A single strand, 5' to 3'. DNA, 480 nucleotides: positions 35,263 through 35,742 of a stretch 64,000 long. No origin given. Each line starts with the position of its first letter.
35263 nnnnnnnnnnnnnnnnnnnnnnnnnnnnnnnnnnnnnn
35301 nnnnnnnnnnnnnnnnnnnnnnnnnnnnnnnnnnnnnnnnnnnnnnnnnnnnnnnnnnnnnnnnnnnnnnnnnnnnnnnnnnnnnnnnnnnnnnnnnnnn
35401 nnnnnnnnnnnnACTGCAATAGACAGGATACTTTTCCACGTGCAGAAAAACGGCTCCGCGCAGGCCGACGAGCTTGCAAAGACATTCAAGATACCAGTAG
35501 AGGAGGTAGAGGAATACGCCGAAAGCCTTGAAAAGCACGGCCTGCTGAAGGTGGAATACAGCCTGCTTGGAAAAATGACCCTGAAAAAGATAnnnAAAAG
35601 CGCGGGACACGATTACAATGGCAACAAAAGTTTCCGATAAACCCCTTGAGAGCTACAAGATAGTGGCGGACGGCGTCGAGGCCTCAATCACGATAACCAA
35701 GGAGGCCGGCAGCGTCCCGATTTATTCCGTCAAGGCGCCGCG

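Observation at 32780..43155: Pilus locus A: Epd/Tad-like type IV filament cluster that also encodes a KaiC-like ATPase and a vWA pilin-like protein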

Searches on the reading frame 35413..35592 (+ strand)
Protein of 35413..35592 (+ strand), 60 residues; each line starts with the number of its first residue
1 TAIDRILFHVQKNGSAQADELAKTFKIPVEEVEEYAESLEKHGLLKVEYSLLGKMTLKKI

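Call 57: search_protein_families(library=pfam, alignment_id=A3, max_evalue=0.01)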
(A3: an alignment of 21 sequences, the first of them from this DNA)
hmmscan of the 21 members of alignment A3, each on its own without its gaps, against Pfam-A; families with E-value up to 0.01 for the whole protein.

A. member 1, seq(60 aa): 3 families
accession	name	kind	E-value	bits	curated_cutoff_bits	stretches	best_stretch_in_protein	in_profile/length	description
PF10007.15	DUF2250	-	6.8e-05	23.3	24.4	1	5-49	12-56/93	Uncharacterized protein conserved in archaea (DUF2250)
PF01978.25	TrmB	-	0.00017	21.8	25.6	1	12-49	19-56/68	Sugar-specific transcriptional regulator TrmB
PF13412.12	HTH_24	-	0.001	19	21.9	1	5-46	7-48/48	Winged helix-turn-helix DNA-binding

B. families by the number of members that match (of 21 scanned): 24 families
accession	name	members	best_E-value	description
PF13412.12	HTH_24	5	3.9e-07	Winged helix-turn-helix DNA-binding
PF01978.25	TrmB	4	4.5e-05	Sugar-specific transcriptional regulator TrmB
PF08279.18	HTH_11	3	0.00012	HTH domain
PF02082.26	Rrf2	3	0.0016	Iron-dependent Transcriptional regulator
PF08280.17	HTH_Mga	2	0.00027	M protein trans-acting positive regulator (MGA) HTH domain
PF25212.1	HVO_A0114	2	0.0003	HVO_A0114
PF13404.12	HTH_AsnC-type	2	0.00031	AsnC-type helix-turn-helix domain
PF09012.17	FeoC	2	0.00085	FeoC like transcriptional regulator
PF01325.25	Fe_dep_repress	2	0.00092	Iron dependent repressor, N-terminal DNA binding domain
PF01047.28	MarR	2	0.0025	MarR family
PF13730.12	HTH_36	2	0.006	Helix-turn-helix domain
PF14947.12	HTH_45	2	0.0065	Winged helix-turn-helix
PF10007.15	DUF2250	1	6.8e-05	Uncharacterized protein conserved in archaea (DUF2250)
PF08220.18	HTH_DeoR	1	8.6e-05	DeoR-like helix-turn-helix domain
PF13635.12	DUF4143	1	0.002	Domain of unknown function (DUF4143)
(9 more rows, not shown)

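Call 58: search_solved_structures(query=A3, max_evalue=1)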
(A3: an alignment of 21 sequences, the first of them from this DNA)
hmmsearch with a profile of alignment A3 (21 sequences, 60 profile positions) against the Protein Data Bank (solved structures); distinct sequences matched with E-value up to 1: 93 (the best 60 are shown).
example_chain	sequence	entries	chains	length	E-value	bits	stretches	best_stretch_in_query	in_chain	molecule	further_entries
1mkm_A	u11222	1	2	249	2.5e-06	30.4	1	9-45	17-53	IclR transcriptional regulator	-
1i1g_A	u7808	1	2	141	3.9e-05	26.5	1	6-46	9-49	TRANSCRIPTIONAL REGULATOR LRPA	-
2xvc_A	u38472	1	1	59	0.00043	23.2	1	9-48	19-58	ESCRT-III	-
7fby_A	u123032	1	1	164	0.00044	23.2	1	5-46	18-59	Transcriptional regulatory protein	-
9w4v_A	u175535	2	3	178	0.00054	22.9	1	5-46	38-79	Uncharacterized HTH-type transcriptional regulator PH0140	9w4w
2efq_A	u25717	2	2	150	0.00076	22.4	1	5-51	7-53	150aa long hypothetical transcriptional regulator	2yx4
2pmh_A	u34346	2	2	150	0.00076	22.4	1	5-51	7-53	150aa long hypothetical transcriptional regulator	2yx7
2e7w_A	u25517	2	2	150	0.00076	22.4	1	5-51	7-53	150aa long hypothetical transcriptional regulator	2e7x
2efo_A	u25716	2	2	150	0.00076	22.4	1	5-51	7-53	150aa long hypothetical transcriptional regulator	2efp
2efn_A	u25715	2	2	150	0.0017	21.3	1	5-51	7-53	150aa long hypothetical transcriptional regulator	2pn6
8q90_A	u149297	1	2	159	0.0033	20.4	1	6-54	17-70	AsnC family transcriptional regulator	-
2cyy_A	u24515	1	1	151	0.0033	20.4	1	5-46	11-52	Putative HTH-type transcriptional regulator PH1519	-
1ri7_A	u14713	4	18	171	0.0045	19.9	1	5-46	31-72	Putative transcriptional regulator | Putative HTH-type transcriptional regulator PH1519 | Uncharacterized HTH-type transcriptional regulator PH1519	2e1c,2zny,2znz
8vd6_A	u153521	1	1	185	0.0063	19.5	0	18-37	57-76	CAP REPEAT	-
2p4w_A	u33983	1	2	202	0.009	19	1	18-46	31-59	Transcriptional regulatory protein arsR family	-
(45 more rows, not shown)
